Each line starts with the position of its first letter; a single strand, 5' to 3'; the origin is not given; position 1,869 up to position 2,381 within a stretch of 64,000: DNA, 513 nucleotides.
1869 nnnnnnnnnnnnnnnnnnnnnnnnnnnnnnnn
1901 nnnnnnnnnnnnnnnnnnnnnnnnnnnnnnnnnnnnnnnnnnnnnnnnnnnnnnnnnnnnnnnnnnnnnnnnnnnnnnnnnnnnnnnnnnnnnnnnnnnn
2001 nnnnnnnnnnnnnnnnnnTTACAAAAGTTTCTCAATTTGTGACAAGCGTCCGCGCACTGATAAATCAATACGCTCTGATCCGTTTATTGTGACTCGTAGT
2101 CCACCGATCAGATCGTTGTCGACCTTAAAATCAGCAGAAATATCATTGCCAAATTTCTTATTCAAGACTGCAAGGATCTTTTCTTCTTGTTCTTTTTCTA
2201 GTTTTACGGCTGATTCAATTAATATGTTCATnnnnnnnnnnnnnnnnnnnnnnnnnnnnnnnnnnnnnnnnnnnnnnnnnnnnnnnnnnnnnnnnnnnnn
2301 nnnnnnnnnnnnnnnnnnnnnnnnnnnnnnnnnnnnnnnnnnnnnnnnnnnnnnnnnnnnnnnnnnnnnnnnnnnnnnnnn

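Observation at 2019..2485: ATP synthase delta (atpH) split into N-domain and C-domain ORFs joined by an ATGA overlap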

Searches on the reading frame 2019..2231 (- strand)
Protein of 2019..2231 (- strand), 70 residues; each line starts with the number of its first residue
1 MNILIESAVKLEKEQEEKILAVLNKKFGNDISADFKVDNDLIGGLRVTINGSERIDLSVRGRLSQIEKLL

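Call 4: search_protein_families(library=pfam, proteins=[window:2019-2231:-], max_evalue=10)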
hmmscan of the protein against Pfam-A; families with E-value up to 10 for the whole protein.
window:2019-2231:- (70 aa): 1 family
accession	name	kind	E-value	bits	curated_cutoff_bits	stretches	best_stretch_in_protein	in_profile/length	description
PF00213.23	OSCP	-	4.8e-15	56.5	22.3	1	3-70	105-172/172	ATP synthase delta (OSCP) subunit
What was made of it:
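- On F-type ATP synthase delta/OSCP (PF00213): The 70-aa ORF matches PF00213 positions 105-172 at E 4.8e-15 and 56.5 bits, above the cut-off of 22.3 (call 4).
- Pfam OSCP positions 105-172 (call 4).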

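Call 8: find_homologous_proteins(query=window:2019-2231:-, max_evalue=0.001)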
Query window:2019-2231:- (70 aa): 2 proteins with E <= 0.001 among 4 candidates.
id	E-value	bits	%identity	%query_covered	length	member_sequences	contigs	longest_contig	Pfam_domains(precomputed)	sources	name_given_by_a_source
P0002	1.2e-34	134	100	100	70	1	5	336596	PF00213.24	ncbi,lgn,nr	ncbi:MAG TPA: F0F1 ATP synthase subunit delta [Patescibacteria group bacterium]|nr:F0F1 ATP synthase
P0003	2.9e-25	105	86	90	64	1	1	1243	PF00213.24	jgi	jgi:F-type H+-transporting ATPase subunit delta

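Call 9: find_encoding_contigs(protein=P0003, flank=6000, max_places=10)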
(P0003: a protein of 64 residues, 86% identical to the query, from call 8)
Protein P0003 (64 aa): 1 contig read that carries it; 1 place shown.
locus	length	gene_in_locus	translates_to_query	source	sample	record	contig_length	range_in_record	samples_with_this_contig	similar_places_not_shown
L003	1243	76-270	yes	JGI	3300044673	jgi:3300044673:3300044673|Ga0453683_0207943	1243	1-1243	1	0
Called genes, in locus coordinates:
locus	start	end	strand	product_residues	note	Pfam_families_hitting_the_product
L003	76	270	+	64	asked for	PF00213:OSCP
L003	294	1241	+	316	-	?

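Call 10: find_encoding_contigs(protein=window:2019-2231:-, flank=3000, max_places=10)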
Protein window:2019-2231:- (70 aa): 7 contigs read that carry it; 5 places shown.
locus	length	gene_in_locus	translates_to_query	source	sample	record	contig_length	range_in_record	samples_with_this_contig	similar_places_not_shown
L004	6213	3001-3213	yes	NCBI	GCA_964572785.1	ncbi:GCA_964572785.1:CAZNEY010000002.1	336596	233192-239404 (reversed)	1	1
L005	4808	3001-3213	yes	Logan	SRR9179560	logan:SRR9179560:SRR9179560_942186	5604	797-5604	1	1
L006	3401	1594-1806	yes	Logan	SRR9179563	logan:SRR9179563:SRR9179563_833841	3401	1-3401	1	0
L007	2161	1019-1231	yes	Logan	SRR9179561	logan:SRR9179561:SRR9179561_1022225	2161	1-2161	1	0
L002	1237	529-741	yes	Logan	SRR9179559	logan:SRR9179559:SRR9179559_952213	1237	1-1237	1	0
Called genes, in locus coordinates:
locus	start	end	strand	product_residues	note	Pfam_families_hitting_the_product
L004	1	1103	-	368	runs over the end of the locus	PF13529:Peptidase_C39_2, PF14559:TPR_19 (faint), PF13424:TPR_12 (faint), PF13432:TPR_16 (faint), PF00515:TPR_1 (faint), PF07719:TPR_2 (faint), PF13181:TPR_8 (faint)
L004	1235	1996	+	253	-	PF00119:ATP-synt_A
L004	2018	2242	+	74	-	PF00137:ATP-synt_C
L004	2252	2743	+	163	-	PF00430:ATP-synt_B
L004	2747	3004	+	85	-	-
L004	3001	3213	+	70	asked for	PF00213:OSCP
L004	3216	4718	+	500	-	PF02874:ATP-synt_ab_N, PF00006:ATP-synt_ab, PF06745:ATPase (weak), PF00306:ATP-synt_ab_C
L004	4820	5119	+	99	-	-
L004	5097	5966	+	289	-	PF00231:ATP-synt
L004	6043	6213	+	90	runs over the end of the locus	-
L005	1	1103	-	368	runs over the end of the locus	PF13529:Peptidase_C39_2, PF14559:TPR_19 (faint), PF13424:TPR_12 (faint), PF13432:TPR_16 (faint), PF00515:TPR_1 (faint), PF07719:TPR_2 (faint), PF13181:TPR_8 (faint)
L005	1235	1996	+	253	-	PF00119:ATP-synt_A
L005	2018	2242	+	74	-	PF00137:ATP-synt_C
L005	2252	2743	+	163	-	PF00430:ATP-synt_B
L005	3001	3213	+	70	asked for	PF00213:OSCP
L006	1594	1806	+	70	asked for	PF00213:OSCP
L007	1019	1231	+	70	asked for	PF00213:OSCP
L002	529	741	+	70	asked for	PF00213:OSCP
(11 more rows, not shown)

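Call 17: find_related_loci(query=A2, collection=metagenome_contigs, flank=3000)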
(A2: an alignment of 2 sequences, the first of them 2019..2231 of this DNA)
Query A2 (70 aa) in metagenome_contigs; peptide patterns used: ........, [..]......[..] (x = any residue, [..] = any of these).
557 stretches matched a pattern; 1 encode a relative of the query (tblastn E <= 1e-3); 1 distinct loci.
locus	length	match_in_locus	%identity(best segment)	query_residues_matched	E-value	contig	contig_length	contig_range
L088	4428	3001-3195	48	5-70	4e-15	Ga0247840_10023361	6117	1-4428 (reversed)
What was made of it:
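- Tried and rejected: Metagenome scan with the C-domain alignment (call 17).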

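Call 50: search_protein_families(library=ncbifam, proteins=[window:2019-2231:-], max_evalue=1)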
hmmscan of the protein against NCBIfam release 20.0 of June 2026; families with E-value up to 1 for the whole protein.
window:2019-2231:- (70 aa): 15 families
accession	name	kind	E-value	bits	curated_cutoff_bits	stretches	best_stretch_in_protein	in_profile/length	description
TIGR01145.1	ATP_synt_delta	equivalog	8.9e-13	48.9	57.5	1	3-70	105-172/172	ATP synthase F1 subunit delta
NF009967.0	PRK13430.1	equivalog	1.7e-12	47.1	200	1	5-68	205-267/271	F0F1 ATP synthase subunit delta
NF004402.0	PRK05758.2-2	equivalog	3e-12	46.9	115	1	2-69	110-176/179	F0F1 ATP synthase subunit delta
NF004406.0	PRK05758.3-2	equivalog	5.3e-12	46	172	1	5-68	118-180/186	F0F1 ATP synthase subunit delta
TIGR03321.1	alt_F1F0_F0_B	exception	7.2e-10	39.1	224.7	1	2-68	178-243/246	alternate F1F0 ATPase, F0 subunit B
NF004403.0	PRK05758.2-4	equivalog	1.8e-09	38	148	1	5-70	111-176/180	F0F1 ATP synthase subunit delta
NF009961.0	PRK13428.1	equivalog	1.3e-08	34.4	328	1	5-68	379-441/445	F0F1 ATP synthase subunit B/delta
NF004401.0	PRK05758.2-1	equivalog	3.2e-08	33.9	116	1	2-68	109-175/178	F0F1 ATP synthase subunit delta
NF009969.0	PRK13434.1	equivalog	3.8e-08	33.4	179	1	4-68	108-171/186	F0F1 ATP synthase subunit delta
NF004404.0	PRK05758.2-5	equivalog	6.2e-08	32.9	221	1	3-68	109-173/177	F0F1 ATP synthase subunit delta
NF004399.0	PRK05758.1-1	equivalog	3.7e-07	30.2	160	1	4-68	109-173/179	F0F1 ATP synthase subunit delta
NF009976.0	PRK13441.1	equivalog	9e-07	28.8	153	1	4-68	111-174/182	F0F1 ATP synthase subunit delta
NF009964.0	PRK13429.1-3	equivalog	3.2e-06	27.2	154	1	5-68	112-174/180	F0F1 ATP synthase subunit delta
NF009975.0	PRK13436.1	equivalog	5.4e-05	23.3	129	1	5-68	113-175/180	F0F1 ATP synthase subunit delta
NF011044.0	PRK14474.1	equivalog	0.045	13.2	339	1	3-68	179-244/258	F0F1 ATP synthase subunit B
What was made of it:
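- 2019..2231 (-): atpH: the complete delta subunit of this lineage, 70 aa, C-terminal (b-binding) domain only. It matches Pfam OSCP positions 105-172/172 at E 4.8e-15 (call 4) and TIGR01145 at E 9e-13 (call 50).
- On F-type ATP synthase delta/OSCP (PF00213): TIGR01145 gives E 9e-13 but only 48.9 bits, below its full-length cut-off of 57.5 (call 50).
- The 70-aa ORF matches positions 178-243 of 246 of the N-ATPase subunit b model TIGR03321 (E 7e-10, call 50).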

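Call 66: search_solved_structures(query=window:2019-2231:-, max_evalue=0.001, show_alignments=1)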
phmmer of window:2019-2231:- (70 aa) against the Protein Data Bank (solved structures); distinct sequences matched with E-value up to 0.001: 9.
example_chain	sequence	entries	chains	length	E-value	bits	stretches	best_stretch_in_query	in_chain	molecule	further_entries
9itj_S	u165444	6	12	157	3.7e-07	33.4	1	5-70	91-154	ATP synthase subunit delta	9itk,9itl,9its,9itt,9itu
7jg5_d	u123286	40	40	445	2e-05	28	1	6-65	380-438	ATP synthase subunit b-delta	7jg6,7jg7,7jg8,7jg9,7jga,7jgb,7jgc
5dn6_H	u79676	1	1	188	2.7e-05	27.6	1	6-68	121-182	ATP synthase subunit delta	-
22vl_d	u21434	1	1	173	3.8e-05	27.1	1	5-66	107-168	ATP synthase delta chain, chloroplastic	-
9o19_W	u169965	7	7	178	0.00026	24.5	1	3-68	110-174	ATP synthase subunit delta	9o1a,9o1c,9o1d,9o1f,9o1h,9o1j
7p2y_d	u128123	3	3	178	0.00057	23.4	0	2-65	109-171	ATP synthase subunit delta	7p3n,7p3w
9vkp_d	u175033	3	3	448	0.00093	22.7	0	6-65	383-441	ATP synthase subunit b-delta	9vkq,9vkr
8dbq_W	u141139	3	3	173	0.00095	22.7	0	5-67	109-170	ATP synthase subunit delta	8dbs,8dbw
5t4o_L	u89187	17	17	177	0.001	22.6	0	5-67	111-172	ATP synthase subunit delta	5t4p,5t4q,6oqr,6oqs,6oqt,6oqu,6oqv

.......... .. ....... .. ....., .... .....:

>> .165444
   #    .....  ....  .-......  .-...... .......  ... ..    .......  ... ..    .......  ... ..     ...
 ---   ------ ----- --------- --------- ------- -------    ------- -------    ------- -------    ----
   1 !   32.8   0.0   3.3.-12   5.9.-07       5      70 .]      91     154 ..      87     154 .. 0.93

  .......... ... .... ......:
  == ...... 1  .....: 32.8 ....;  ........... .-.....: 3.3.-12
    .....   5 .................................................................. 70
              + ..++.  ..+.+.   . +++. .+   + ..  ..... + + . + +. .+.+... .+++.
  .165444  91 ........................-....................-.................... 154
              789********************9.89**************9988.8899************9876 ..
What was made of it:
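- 2019..2231 (-): In the PDB it matches delta chains only in their C-domains (call 66).
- Closest known: Mycobacterial b-delta fusion. Same: The 70-aa ORF matches its residues 380-438 of 445 (call 66).
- Checked: It matches Pfam PF00213 positions 105-172 of 172 (E 4.8e-15, call 4), TIGR01145 positions 105-172 (call 50), and residues 111-172 of E. coli delta chain 5t4o_L (call 66).
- PDB delta chains match only in their C-domains (call 66).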
